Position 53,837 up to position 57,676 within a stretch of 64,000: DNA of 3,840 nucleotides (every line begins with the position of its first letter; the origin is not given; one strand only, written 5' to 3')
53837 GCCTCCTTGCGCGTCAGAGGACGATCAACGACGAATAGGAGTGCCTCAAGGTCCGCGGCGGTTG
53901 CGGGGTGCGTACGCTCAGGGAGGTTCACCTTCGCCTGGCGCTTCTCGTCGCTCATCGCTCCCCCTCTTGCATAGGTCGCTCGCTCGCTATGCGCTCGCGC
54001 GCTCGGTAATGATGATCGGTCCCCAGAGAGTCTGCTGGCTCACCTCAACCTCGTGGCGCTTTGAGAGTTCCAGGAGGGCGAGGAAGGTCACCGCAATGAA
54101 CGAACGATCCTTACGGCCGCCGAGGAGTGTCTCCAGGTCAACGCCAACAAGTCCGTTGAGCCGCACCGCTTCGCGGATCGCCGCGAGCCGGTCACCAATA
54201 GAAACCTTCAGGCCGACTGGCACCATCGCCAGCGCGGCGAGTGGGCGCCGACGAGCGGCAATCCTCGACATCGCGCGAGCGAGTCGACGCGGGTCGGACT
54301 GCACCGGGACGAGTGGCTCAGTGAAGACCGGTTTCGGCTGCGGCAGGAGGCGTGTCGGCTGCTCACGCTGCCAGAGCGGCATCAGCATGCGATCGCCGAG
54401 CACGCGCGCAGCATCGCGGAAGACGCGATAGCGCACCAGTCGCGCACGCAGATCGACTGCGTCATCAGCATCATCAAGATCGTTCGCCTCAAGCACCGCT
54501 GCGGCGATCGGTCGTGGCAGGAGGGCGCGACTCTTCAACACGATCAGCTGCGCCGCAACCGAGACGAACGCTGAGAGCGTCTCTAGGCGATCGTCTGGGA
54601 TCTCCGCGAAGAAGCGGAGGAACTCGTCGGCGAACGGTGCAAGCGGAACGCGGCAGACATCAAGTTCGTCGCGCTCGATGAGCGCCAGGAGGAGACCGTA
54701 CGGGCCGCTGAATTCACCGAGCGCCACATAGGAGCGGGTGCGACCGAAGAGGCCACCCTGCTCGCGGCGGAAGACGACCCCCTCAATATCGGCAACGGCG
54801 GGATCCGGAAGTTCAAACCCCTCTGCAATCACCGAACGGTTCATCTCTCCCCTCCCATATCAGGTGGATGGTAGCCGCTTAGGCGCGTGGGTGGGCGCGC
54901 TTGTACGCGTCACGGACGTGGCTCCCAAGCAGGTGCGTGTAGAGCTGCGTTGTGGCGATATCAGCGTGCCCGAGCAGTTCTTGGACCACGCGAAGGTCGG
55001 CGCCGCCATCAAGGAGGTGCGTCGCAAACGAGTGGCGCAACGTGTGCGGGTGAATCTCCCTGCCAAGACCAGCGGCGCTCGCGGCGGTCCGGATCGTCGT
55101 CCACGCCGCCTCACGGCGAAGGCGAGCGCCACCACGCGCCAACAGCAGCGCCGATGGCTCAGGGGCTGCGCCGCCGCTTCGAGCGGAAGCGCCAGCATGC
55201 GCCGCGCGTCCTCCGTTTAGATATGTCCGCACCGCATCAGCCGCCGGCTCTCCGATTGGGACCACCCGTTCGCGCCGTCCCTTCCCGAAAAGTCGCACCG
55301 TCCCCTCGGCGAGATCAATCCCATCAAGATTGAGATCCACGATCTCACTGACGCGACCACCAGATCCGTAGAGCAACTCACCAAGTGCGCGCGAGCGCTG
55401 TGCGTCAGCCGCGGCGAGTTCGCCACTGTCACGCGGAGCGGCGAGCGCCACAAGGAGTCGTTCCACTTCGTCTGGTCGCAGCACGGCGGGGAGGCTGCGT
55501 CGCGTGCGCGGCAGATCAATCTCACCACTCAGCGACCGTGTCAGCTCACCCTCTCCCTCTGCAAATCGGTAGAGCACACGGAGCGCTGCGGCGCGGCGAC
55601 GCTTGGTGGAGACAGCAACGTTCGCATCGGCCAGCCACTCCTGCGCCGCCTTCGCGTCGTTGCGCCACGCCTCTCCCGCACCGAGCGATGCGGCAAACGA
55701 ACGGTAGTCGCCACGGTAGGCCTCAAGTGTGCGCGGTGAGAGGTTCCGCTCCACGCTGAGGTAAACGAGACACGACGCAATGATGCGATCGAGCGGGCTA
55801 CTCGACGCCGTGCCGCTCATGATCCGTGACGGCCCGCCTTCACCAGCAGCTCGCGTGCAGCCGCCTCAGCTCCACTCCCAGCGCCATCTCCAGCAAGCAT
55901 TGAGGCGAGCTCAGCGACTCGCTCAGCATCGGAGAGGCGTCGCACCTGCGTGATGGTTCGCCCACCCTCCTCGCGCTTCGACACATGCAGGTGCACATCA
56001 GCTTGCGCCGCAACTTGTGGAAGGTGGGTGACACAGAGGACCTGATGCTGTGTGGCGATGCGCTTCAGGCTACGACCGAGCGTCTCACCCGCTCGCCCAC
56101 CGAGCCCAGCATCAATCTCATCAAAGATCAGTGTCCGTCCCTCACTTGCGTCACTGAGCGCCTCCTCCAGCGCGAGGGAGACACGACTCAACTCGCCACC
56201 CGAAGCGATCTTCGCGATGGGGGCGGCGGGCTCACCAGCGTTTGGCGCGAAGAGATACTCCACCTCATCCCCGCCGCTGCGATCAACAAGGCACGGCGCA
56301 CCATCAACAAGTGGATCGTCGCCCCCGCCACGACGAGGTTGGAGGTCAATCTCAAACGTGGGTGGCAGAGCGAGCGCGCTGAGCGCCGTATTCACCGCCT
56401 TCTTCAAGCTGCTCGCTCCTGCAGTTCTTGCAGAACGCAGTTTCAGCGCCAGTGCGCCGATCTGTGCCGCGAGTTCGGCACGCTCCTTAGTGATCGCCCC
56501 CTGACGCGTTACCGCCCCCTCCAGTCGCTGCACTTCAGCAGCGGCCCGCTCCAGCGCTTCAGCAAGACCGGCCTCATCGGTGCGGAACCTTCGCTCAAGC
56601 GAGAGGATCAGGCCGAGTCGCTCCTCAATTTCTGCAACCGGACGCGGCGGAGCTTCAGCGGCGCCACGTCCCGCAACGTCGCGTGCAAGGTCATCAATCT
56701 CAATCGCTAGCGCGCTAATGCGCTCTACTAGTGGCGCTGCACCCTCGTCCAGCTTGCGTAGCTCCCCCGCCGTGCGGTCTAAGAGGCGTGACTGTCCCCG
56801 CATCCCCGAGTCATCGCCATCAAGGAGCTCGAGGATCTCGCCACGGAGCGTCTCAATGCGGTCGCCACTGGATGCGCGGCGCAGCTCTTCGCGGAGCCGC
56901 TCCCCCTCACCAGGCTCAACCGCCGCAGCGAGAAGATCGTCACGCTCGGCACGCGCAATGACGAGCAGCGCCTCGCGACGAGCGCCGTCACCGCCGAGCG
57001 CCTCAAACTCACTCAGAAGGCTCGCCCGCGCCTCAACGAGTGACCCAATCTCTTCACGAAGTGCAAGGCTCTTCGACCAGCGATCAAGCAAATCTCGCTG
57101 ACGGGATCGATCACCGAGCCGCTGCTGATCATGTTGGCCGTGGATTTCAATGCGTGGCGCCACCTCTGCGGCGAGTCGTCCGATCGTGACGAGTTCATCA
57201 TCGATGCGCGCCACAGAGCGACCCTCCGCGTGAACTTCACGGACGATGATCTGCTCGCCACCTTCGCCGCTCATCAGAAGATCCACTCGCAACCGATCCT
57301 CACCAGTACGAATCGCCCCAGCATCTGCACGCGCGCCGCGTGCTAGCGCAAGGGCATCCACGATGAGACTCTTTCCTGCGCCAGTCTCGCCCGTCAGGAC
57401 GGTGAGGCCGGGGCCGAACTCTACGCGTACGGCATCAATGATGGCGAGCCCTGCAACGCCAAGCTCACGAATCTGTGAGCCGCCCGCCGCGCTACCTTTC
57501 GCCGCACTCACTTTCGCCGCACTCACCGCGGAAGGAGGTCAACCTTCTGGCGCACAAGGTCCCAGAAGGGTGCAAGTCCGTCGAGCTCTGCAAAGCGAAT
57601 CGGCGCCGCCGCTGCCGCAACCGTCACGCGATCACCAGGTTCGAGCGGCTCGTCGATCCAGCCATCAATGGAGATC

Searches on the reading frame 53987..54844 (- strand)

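Call 46: search_protein_families(library=pfam, proteins=[window:53987-54844:-], max_evalue=0.00001)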
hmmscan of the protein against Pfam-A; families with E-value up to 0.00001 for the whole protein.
window:53987-54844:- (285 aa): 1 family
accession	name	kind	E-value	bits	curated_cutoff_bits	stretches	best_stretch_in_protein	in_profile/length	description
PF02616.19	SMC_ScpA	-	1.4e-17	64.9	24.6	1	55-279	1-229/232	Segregation and condensation protein ScpA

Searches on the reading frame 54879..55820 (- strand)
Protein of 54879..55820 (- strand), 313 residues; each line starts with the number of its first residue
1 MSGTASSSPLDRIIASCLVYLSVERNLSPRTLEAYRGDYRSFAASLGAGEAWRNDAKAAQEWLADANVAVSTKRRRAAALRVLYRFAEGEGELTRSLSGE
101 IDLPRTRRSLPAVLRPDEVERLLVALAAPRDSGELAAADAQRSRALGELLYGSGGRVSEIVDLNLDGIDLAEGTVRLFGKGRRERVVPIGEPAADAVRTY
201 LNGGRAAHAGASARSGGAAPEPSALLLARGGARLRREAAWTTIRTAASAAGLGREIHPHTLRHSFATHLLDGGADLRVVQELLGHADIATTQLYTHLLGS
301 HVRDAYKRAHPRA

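Call 55: search_protein_families(library=pfam, proteins=[window:54879-55820:-], max_evalue=0.01)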
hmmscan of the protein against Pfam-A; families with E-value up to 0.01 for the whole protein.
window:54879-55820:- (313 aa): 3 families
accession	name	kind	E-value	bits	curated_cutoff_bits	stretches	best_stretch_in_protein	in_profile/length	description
PF00589.27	Phage_integrase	-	1.7e-41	142.3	27.1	1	113-298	2-169/172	Phage integrase family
PF02899.23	Phage_int_SAM_1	-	2.3e-09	37.9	22.3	1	19-90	6-82/83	Phage integrase, N-terminal SAM-like domain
PF13495.12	Phage_int_SAM_4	-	0.0069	17.2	27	0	25-85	12-76/85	Phage integrase, N-terminal SAM-like domain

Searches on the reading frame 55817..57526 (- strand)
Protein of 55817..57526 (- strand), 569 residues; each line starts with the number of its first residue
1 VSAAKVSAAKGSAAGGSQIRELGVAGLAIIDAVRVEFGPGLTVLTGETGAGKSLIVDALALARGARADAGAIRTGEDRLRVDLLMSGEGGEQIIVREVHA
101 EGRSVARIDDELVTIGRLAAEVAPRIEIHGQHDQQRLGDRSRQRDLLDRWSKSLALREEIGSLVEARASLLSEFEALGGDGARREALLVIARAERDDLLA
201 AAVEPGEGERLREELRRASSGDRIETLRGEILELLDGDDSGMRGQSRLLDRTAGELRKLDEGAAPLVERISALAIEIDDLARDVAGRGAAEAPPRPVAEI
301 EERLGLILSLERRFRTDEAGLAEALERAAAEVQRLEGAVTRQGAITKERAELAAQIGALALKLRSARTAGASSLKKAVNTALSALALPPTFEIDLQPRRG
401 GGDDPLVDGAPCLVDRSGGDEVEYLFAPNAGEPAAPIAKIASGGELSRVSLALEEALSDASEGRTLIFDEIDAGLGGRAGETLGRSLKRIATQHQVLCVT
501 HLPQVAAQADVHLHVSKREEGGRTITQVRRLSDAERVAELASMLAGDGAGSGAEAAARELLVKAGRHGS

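Call 55: search_protein_families(library=pfam, proteins=[window:55817-57526:-], max_evalue=0.01)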
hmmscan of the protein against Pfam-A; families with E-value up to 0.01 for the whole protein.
window:55817-57526:- (569 aa): 5 families
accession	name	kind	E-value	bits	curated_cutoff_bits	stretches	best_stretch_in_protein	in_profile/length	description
PF02463.25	SMC_N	-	4.2e-14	52.9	40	1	31-521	16-217/220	RecF/RecN/SMC N terminal domain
PF13476.12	AAA_23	-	5.3e-09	37.4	27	1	30-84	10-64/201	AAA domain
PF13304.12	AAA_21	-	1.8e-07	32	27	0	457-505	253-302/304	AAA domain, putative AbiEii toxin, Type IV TA system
PF13555.12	AAA_29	-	0.00038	20.6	27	1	34-60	16-43/61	P-loop containing region of AAA domain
PF13401.12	AAA_22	-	0.00043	21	27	0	37-66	3-32/130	AAA domain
